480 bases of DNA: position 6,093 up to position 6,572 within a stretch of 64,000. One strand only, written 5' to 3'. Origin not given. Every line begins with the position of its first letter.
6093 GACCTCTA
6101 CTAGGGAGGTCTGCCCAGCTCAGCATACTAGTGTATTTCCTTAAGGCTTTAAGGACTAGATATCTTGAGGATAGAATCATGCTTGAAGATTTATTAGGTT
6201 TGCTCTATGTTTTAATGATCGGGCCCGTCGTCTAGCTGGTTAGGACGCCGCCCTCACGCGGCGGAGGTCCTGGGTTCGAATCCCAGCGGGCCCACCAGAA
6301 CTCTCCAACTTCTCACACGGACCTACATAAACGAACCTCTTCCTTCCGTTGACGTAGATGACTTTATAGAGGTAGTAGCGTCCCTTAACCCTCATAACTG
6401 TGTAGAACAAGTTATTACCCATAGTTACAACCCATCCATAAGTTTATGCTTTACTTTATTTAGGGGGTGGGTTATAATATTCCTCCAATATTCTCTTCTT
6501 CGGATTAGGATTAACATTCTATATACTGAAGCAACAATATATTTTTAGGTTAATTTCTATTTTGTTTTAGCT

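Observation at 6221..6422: tRNA-Val(CAC) overlapped by an intact-looking SSV-type integrase N-terminal fragment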

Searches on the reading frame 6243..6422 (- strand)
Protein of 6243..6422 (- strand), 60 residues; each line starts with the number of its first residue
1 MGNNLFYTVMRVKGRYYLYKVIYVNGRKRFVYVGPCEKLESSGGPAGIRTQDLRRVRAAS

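Call 4: search_protein_families(library=pfam, proteins=[window:6243-6422:-], max_evalue=10)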
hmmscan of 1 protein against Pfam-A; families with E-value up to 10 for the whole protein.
seq(60 aa): 2 families
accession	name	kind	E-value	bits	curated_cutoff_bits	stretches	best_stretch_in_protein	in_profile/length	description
PF07935.16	SSV1_ORF_D-335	-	0.0001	22.9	22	1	11-38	11-38/68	ORF D-335-like protein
PF02920.21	Integrase_DNA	-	0.085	13.3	27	1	15-55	23-61/70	DNA binding domain of tn916 integrase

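Call 5: search_protein_families(library=phrogs, proteins=[window:6243-6422:-], max_evalue=10)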
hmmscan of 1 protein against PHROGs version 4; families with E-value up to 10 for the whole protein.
seq(60 aa): 2 families
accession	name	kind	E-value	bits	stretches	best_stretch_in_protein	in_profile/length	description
phrog_23443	-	unknown function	1.9e-05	26.1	1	7-39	13-45/97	-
phrog_5127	-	integration and excision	0.0097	16.4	1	7-38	13-47/355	integrase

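Call 7: find_homologous_proteins(query=window:6243-6422:-, max_evalue=0.01)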
Query seq(60 aa) (60 aa): 4 proteins with E <= 0.01 among 4 candidates.
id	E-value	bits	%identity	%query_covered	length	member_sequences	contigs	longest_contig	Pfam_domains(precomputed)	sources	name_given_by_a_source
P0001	5.7e-33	128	100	100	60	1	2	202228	-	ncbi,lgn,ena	-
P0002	2.4e-19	85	69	98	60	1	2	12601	-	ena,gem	-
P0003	5.7e-14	69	79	65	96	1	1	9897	-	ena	-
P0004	3.4e-13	66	73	62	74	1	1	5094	-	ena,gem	-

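Call 10: find_encoding_contigs(protein=P0001, flank=10000, max_places=4)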
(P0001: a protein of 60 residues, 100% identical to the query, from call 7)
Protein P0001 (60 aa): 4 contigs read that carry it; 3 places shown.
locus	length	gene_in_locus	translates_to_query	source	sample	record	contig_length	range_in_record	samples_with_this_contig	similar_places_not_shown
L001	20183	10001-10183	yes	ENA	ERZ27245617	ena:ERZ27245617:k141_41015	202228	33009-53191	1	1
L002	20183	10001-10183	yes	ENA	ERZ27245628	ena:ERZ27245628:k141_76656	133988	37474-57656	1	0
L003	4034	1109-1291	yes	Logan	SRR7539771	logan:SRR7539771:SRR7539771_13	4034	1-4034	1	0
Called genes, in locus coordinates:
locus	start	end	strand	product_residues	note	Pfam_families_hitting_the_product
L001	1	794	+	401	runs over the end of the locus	PF12704:MacB_PCD, PF02687:FtsX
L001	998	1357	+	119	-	PF17209:Hfq (faint)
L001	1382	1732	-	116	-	PF02150:Zn_ribbon_RPB9, PF01096:Zn_ribbon_TFIIS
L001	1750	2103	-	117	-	-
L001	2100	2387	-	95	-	PF13656:RNA_pol_L_2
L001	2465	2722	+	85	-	PF01037:AsnC_trans_reg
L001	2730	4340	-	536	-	PF06418:CTP_synth_N, PF00117:GATase, PF07722:Peptidase_C26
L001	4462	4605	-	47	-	-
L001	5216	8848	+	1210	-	PF17915:zf_Rg, PF00270:DEAD, PF01751:Toprim, PF01131:Topoisom_bac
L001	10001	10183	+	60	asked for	-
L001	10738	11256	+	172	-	PF00252:Ribosomal_L16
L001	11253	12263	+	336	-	PF01866:Diphthamide_syn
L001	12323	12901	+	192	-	PF14382:ECR1_N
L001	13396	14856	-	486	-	PF27537:HoxH, PF00374:NiFeSe_Hases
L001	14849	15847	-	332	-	PF01058:Oxidored_q6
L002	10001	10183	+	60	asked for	-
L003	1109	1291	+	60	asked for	-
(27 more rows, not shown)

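Call 11: find_encoding_contigs(protein=P0002, flank=10000, max_places=4)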
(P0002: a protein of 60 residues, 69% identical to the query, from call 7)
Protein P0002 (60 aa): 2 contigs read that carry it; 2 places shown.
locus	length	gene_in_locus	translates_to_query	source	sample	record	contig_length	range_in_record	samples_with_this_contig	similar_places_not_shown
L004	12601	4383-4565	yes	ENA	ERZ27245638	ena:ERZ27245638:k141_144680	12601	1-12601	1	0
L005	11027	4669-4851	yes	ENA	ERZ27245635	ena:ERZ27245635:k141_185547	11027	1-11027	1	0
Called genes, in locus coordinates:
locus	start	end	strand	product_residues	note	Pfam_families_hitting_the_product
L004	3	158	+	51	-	?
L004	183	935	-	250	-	PF02596:DUF169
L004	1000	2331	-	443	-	PF09861:Lar_N, PF21113:LarA_C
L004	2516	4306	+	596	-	PF04199:Cyclase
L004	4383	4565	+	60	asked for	-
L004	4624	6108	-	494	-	PF00370:FGGY_N, PF01869:BcrAD_BadFG (faint), PF02782:FGGY_C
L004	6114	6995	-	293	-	PF00701:DHDPS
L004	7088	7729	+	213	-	PF02589:LUD_dom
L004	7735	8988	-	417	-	PF22643:NagA_N (faint), PF07969:Amidohydro_3 (weak), PF01979:Amidohydro_1, PF07969:Amidohydro_3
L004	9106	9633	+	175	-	-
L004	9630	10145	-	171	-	PF01750:HycI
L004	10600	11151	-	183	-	-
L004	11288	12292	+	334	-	PF01087:GalP_UDP_transf, PF16268:DUF4921 (weak), PF02744:GalP_UDP_tr_C (weak)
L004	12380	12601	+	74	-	?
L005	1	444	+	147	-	?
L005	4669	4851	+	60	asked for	-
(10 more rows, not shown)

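Call 12: find_encoding_contigs(protein=P0003, flank=10000, max_places=4)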
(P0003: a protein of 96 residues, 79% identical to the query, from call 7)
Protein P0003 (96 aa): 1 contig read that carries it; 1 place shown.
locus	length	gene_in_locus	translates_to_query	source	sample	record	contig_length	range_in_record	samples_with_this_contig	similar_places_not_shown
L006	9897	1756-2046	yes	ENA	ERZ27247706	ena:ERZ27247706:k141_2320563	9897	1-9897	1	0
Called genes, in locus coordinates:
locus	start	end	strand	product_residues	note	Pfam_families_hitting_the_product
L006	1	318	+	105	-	?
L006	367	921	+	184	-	-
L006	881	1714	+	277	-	-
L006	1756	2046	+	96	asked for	-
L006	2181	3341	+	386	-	-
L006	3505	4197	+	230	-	PF13549:ATP-grasp_5, PF08442:ATP-grasp_2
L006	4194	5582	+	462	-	PF02629:CoA_binding, PF13380:CoA_binding_2, PF13607:Succ_CoA_lig, PF19045:Ligase_CoA_2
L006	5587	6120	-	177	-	PF01931:NTPase_I-T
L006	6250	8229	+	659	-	PF05362:Lon_C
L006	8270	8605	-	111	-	PF02150:Zn_ribbon_RPB9, PF07282:Cas12f1-like_TNB (faint), PF08271:Zn_Ribbon_TF (faint), PF08274:Zn_Ribbon_YjdM (faint), PF12760:Zn_ribbon_IS1595 (faint), PF13248:Zn_ribbon_3 (faint), PF19769:CPxCG_zf (faint), PF01096:Zn_ribbon_TFIIS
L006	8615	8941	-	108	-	-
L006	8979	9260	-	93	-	PF13656:RNA_pol_L_2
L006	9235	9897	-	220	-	?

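Call 13: find_encoding_contigs(protein=P0004, flank=10000, max_places=4)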
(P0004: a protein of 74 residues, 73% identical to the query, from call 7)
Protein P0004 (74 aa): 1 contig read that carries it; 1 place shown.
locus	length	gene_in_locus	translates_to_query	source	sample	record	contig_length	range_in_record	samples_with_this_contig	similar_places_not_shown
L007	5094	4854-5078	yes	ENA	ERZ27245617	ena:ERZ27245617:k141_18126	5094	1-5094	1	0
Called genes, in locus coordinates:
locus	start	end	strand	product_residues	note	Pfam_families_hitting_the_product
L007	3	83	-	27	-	?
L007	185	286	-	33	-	-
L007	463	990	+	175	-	PF18689:PriX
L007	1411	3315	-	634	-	PF00580:UvrD-helicase (faint), PF04851:ResIII (weak), PF13086:AAA_11, PF13604:AAA_30, PF00448:SRP54 (faint), PF13245:AAA_19, PF20720:nSTAND3 (weak), PF13087:AAA_12, +3 more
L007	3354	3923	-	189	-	PF13337:BrxL_ATPase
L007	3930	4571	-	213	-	-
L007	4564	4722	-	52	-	PF04014:MazE_antitoxin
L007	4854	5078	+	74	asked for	-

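Call 50: search_protein_families(library=pfam, proteins=[L007:463-987:+], max_evalue=0.01)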
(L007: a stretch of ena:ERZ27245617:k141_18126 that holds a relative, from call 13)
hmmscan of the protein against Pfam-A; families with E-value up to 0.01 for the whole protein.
L007:463-987:+ (175 aa): 1 family
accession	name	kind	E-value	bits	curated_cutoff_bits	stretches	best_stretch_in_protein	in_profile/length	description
PF18689.6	PriX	-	0.00075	20.2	25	1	5-65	39-94/95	Primase X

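Call 75: find_encoding_contigs(protein=P0092, flank=6000, max_places=4)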
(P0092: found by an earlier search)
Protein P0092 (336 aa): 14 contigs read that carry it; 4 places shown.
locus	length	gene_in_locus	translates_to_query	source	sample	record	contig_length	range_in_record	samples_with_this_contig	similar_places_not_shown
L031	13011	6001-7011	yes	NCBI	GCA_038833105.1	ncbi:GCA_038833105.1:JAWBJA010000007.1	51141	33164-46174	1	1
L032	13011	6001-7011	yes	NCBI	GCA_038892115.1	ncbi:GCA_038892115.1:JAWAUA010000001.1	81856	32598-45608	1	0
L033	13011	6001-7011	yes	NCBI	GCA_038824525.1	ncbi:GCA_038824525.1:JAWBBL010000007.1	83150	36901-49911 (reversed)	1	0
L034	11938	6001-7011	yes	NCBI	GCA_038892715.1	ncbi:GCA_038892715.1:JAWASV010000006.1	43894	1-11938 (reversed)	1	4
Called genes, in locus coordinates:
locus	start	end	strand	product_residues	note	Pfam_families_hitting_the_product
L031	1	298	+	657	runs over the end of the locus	PF07992:Pyr_redox_2 (weak), PF00890:FAD_binding_2 (weak), PF00037:Fer4, PF00037:Fer4, PF12838:Fer4_7, PF13187:Fer4_9, PF13237:Fer4_10, PF14697:Fer4_21, +10 more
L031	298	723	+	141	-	PF02662:FlpD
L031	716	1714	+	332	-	PF01058:Oxidored_q6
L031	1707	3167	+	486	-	PF27537:HoxH, PF00374:NiFeSe_Hases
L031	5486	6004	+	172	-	PF00252:Ribosomal_L16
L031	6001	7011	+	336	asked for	PF01866:Diphthamide_syn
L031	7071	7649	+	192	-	PF14382:ECR1_N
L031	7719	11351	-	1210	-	PF17915:zf_Rg, PF00270:DEAD, PF01751:Toprim, PF01131:Topoisom_bac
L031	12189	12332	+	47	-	-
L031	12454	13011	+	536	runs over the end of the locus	PF06418:CTP_synth_N, PF00117:GATase, PF07722:Peptidase_C26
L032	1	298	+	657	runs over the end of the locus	PF07992:Pyr_redox_2 (weak), PF00890:FAD_binding_2 (weak), PF00037:Fer4, PF00037:Fer4, PF12838:Fer4_7, PF13187:Fer4_9, PF13237:Fer4_10, PF14697:Fer4_21, +10 more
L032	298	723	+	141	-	PF02662:FlpD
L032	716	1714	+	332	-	PF01058:Oxidored_q6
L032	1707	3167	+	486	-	PF27537:HoxH, PF00374:NiFeSe_Hases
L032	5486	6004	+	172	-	PF00252:Ribosomal_L16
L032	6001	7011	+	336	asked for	PF01866:Diphthamide_syn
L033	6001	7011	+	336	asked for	PF01866:Diphthamide_syn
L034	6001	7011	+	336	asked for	PF01866:Diphthamide_syn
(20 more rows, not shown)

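Call 76: find_encoding_contigs(protein=P0093, flank=6000, max_places=3)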
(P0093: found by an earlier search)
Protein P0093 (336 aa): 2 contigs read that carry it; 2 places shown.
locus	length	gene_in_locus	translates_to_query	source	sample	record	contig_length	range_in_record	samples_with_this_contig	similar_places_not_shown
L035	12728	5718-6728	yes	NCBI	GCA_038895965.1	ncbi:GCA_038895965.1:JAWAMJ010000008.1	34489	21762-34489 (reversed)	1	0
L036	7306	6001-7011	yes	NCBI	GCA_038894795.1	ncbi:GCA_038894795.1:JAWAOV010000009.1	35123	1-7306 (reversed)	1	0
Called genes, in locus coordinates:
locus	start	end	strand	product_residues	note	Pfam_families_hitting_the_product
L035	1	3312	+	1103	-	PF00270:DEAD, PF01751:Toprim, PF01131:Topoisom_bac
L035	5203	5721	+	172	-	PF00252:Ribosomal_L16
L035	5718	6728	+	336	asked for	PF01866:Diphthamide_syn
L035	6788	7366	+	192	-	PF14382:ECR1_N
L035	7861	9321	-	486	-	PF27537:HoxH, PF00374:NiFeSe_Hases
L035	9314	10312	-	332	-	PF01058:Oxidored_q6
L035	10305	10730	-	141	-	PF02662:FlpD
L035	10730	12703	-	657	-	PF07992:Pyr_redox_2 (weak), PF00890:FAD_binding_2 (weak), PF00037:Fer4, PF00037:Fer4, PF12838:Fer4_7, PF13187:Fer4_9, PF13237:Fer4_10, PF14697:Fer4_21, +11 more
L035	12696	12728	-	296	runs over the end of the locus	PF02754:CCG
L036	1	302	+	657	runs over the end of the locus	PF07992:Pyr_redox_2 (weak), PF00890:FAD_binding_2 (weak), PF00037:Fer4, PF00037:Fer4, PF12838:Fer4_7, PF13187:Fer4_9, PF13237:Fer4_10, PF14697:Fer4_21, +11 more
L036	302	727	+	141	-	PF02662:FlpD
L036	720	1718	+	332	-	PF01058:Oxidored_q6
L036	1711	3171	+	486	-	PF27537:HoxH, PF00374:NiFeSe_Hases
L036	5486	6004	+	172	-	PF00252:Ribosomal_L16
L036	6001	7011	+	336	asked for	PF01866:Diphthamide_syn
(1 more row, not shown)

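Call 81: find_encoding_contigs(protein=P0091, flank=4500, max_places=10)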
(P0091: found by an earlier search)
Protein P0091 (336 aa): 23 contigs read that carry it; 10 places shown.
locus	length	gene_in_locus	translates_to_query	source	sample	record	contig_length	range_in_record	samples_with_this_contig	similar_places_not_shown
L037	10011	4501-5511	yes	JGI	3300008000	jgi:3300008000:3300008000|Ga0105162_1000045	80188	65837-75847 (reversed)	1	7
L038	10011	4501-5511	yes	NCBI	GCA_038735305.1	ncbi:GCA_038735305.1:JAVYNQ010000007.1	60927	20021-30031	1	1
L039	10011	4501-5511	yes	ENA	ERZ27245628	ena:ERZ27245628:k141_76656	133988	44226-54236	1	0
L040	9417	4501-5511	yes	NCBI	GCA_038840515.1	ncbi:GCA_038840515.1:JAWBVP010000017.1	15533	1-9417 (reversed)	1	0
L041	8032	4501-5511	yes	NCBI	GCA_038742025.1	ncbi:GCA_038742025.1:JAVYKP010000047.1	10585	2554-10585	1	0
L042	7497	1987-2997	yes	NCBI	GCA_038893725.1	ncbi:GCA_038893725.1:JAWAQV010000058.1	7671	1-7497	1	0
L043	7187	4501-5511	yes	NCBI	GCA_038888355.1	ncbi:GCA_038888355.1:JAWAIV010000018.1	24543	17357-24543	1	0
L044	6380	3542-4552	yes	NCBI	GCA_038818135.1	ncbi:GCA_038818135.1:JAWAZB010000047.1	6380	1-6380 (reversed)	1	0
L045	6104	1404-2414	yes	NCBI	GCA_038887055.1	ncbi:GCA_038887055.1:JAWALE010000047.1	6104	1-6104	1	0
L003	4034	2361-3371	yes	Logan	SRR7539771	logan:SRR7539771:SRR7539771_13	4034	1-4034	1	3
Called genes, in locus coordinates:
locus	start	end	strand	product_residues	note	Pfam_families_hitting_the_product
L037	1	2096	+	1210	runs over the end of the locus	PF17915:zf_Rg, PF00270:DEAD, PF01751:Toprim, PF01131:Topoisom_bac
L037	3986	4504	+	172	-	PF00252:Ribosomal_L16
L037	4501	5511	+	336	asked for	PF01866:Diphthamide_syn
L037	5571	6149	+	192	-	PF14382:ECR1_N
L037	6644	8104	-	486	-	PF27537:HoxH, PF00374:NiFeSe_Hases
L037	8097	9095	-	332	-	PF01058:Oxidored_q6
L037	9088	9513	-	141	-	PF02662:FlpD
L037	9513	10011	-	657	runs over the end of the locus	PF07992:Pyr_redox_2 (weak), PF00890:FAD_binding_2 (weak), PF00037:Fer4, PF00037:Fer4, PF12838:Fer4_7, PF13187:Fer4_9, PF13237:Fer4_10, PF14697:Fer4_21, +11 more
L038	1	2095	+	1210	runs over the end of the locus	PF17915:zf_Rg, PF00270:DEAD, PF01751:Toprim, PF01131:Topoisom_bac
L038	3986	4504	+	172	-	PF00252:Ribosomal_L16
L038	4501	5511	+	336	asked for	PF01866:Diphthamide_syn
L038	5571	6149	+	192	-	PF14382:ECR1_N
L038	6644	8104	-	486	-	PF27537:HoxH, PF00374:NiFeSe_Hases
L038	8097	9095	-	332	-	PF01058:Oxidored_q6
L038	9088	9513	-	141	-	PF02662:FlpD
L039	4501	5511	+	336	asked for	PF01866:Diphthamide_syn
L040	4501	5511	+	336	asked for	PF01866:Diphthamide_syn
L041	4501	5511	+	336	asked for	PF01866:Diphthamide_syn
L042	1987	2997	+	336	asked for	PF01866:Diphthamide_syn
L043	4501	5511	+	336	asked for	PF01866:Diphthamide_syn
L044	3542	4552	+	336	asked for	PF01866:Diphthamide_syn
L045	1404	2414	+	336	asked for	PF01866:Diphthamide_syn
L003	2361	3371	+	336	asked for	PF01866:Diphthamide_syn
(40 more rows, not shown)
